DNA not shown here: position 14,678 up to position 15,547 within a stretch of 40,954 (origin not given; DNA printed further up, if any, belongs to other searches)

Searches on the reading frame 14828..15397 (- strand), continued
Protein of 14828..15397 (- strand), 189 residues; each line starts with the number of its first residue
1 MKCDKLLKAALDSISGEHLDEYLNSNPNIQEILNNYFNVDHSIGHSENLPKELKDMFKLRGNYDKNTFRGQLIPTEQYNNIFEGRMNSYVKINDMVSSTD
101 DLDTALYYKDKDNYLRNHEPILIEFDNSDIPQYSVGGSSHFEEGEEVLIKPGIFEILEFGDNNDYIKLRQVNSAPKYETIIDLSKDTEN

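Call 44: fold_search(model_id=the predicted structure, library=pdb)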
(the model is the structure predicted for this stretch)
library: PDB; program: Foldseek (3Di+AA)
matches with E <= 10: 638; with E <= 0.001: 27
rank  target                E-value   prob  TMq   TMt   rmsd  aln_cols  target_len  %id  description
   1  4xzj                  4.6e-07  1.00  0.55  0.47   7.2       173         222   16  Crystal structure of ADP-ribosyltransferase Vis in complex with NAD (released 2015-09-23)
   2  4y1w                  7.1e-07  1.00  0.52  0.46   7.2       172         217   17  Vis toxin, an ADP-ribosyltransferase from Vibrio Splendidus (released 2015-11-04)
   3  4xzk                  1.4e-06  1.00  0.54  0.48   3.8       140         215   17  Crystal structure of ADP-ribosyltransferase Vis in complex with agmatine (released 2016-01-20)
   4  2c8g_B                1.4e-04  1.00  0.38  0.36   9.7       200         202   10  Structure of the PN loop Q182A mutant C3bot1 Exoenzyme (Free state, crystal form I) (released 2007-02-27)
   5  2c8f_E                1.6e-04  1.00  0.45  0.42  11.1       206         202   12  Structure of the ARTT motif E214N mutant C3bot1 Exoenzyme (NAD-bound state, crystal form III) (released 2007-02-27)
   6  2c8e_E                2.0e-04  1.00  0.41  0.39  13.0       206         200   12  Structure of the ARTT motif E214N mutant C3bot1 Exoenzyme (Free state, crystal form III) (released 2007-02-27)
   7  2c8b                  2.8e-04  1.00  0.35  0.33  10.8       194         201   12  Structure of the ARTT motif Q212A mutant C3bot1 Exoenzyme (Free state, crystal form II) (released 2007-02-27)
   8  1r45_C                2.9e-04  1.00  0.38  0.36   7.2       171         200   12  ADP-ribosyltransferase C3bot2 from Clostridium botulinum, triclinic form (released 2004-11-16)
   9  6drh_F                3.3e-04  1.00  0.40  0.42   6.5       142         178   19  ADP-ribosyltransferase toxin/immunity pair (released 2018-10-31)
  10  2c8h_B                3.3e-04  1.00  0.43  0.40  11.2       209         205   11  Structure of the PN loop Q182A mutant C3bot1 Exoenzyme (NAD-bound state, crystal form I) (released 2007-02-27)
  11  2c8e_F                4.0e-04  0.98  0.33  0.31  12.4       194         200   12  Structure of the ARTT motif E214N mutant C3bot1 Exoenzyme (Free state, crystal form III) (released 2007-02-27)
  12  1r45_A                4.6e-04  1.00  0.39  0.37  10.7       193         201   13  ADP-ribosyltransferase C3bot2 from Clostridium botulinum, triclinic form (released 2004-11-16)
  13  1gze_B                4.6e-04  1.00  0.41  0.38  12.9       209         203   13  Structure of the Clostridium botulinum C3 exoenzyme (L177C mutant) (released 2002-08-29)
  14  6dre_B                4.9e-04  1.00  0.41  0.46   6.0       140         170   17  ADP-ribosyltransferase toxin/immunity pair (released 2018-10-31)
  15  1gzf_A                4.9e-04  1.00  0.39  0.37  10.6       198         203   12  Structure of the Clostridium botulinum C3 exoenzyme (wild-type) in complex with NAD (released 2002-08-29)
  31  6drh_B                1.5e-03  1.00  0.39  0.40   6.6       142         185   18  ADP-ribosyltransferase toxin/immunity pair (released 2018-10-31)
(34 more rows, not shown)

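Call 46: fold_search(model_id=the predicted structure, library=viral)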
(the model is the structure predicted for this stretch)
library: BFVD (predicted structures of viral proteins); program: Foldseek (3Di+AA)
matches with E <= 10: 327; with E <= 0.001: 50
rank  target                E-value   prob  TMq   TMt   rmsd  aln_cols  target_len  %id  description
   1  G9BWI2                1.9e-06  1.00  0.51  0.18   5.8       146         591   18  (no name in the UniProt tables at hand)
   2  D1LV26                2.6e-06  1.00  0.45  0.16   6.6       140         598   15  (no name in the UniProt tables at hand)
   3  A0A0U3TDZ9            3.0e-06  1.00  0.46  0.15   6.3       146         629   16  (no name in the UniProt tables at hand)
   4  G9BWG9                6.0e-06  1.00  0.46  0.51   6.9       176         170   11  (no name in the UniProt tables at hand)
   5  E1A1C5                6.3e-06  1.00  0.42  0.29   7.3       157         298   17  Uncharacterized protein [Aeromonas phage phiAS4]
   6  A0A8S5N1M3            8.2e-06  1.00  0.52  0.58   5.6       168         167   14  ADP-ribosyl-(Dinitrogen reductase) hydrolase [Siphoviridae sp. ctnks32]
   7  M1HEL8                8.2e-06  1.00  0.43  0.29   5.1       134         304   19  (no name in the UniProt tables at hand)
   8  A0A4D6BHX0            1.1e-05  1.00  0.41  0.20  10.7       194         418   15  (no name in the UniProt tables at hand)
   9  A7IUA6                1.3e-05  1.00  0.39  0.38   6.0       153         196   16  Uncharacterized protein M376R [Paramecium bursaria Chlorella virus MT325]
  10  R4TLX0                1.3e-05  1.00  0.45  0.28   7.4       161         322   14  (no name in the UniProt tables at hand)
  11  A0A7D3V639            1.5e-05  1.00  0.47  0.16   8.2       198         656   13  ADP ribosyltransferase [Fadolivirus FV1/VV64]
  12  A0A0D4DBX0            2.1e-05  1.00  0.43  0.17   8.8       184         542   14  RNA polymerase-ADP-ribosyltransferase [Vibrio phage ValKK3]
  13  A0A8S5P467            2.2e-05  1.00  0.48  0.16   9.7       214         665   15  Minor capsid protein [Myoviridae sp. ctXVO17]
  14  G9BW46                2.5e-05  1.00  0.48  0.27   3.9       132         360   17  (no name in the UniProt tables at hand)
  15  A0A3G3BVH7            2.7e-05  1.00  0.44  0.53   6.3       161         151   17  Uncharacterized protein [Bacillus phage vB_BcoS-136]
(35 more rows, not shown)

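Call 85: find_related_loci(query=A2, collection=genome_contigs, flank=6000)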
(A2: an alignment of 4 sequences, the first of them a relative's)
Query A2 (311 aa) in genome_contigs; peptide patterns used: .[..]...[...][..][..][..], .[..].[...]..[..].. (x = any residue, [..] = any of these).
63 stretches matched a pattern, but none encodes a relative of the query by tblastn (E <= 1e-3).
